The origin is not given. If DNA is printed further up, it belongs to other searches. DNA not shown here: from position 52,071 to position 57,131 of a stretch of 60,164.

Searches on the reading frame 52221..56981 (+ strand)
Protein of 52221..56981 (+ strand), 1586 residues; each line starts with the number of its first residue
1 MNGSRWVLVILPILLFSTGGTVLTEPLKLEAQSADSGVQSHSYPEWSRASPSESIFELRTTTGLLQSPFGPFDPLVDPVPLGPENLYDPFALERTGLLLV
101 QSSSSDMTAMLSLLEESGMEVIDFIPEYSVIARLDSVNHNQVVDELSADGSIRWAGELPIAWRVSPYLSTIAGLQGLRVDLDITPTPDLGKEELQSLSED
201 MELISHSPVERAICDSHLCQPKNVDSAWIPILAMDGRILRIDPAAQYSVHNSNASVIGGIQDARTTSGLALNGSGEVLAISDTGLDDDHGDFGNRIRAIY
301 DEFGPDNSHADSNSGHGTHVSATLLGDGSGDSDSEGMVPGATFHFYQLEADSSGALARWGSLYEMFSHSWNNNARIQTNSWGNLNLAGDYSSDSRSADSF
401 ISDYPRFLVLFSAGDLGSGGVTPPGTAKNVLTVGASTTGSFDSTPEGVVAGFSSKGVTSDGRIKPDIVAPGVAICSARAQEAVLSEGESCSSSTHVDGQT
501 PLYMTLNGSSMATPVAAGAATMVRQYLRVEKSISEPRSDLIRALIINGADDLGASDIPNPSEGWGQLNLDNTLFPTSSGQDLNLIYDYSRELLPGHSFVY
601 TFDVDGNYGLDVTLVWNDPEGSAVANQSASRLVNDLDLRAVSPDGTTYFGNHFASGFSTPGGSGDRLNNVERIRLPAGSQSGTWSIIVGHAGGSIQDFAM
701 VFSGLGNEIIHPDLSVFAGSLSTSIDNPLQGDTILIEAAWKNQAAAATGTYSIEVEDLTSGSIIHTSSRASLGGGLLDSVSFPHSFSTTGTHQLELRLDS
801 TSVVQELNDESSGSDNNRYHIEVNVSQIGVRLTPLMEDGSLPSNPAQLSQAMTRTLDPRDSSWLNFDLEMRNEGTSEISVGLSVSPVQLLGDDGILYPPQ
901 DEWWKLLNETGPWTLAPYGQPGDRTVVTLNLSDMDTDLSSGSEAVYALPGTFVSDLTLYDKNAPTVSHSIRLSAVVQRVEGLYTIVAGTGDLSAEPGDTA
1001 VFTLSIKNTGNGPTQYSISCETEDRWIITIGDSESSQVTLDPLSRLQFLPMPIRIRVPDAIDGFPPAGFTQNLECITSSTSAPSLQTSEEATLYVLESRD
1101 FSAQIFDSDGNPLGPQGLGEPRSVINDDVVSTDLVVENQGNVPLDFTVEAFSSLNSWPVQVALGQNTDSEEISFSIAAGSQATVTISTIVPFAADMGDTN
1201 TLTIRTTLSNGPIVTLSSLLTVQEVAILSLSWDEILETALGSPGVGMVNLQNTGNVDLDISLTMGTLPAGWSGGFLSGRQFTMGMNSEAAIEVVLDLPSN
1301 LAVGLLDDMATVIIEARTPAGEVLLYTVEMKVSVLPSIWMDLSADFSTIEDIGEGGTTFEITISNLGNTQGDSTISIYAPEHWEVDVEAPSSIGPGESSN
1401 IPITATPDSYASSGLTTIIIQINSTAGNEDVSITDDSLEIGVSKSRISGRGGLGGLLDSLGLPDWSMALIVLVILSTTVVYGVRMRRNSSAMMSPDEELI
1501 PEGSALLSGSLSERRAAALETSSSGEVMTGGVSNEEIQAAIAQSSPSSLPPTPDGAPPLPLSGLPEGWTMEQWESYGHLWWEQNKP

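Call 54: search_protein_families(library=pfam, proteins=[window:52221-56981:+], max_evalue=0.0001)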
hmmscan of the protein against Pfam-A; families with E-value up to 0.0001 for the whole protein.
window:52221-56981:+ (1586 aa): 2 families
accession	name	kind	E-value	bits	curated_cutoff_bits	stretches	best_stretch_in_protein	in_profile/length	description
PF00082.27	Peptidase_S8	-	3.4e-40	138.6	21.8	1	273-565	1-288/288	Subtilase family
PF07705.17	CARDB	-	2.2e-07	31.4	22.7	0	712-810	2-95/101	CARDB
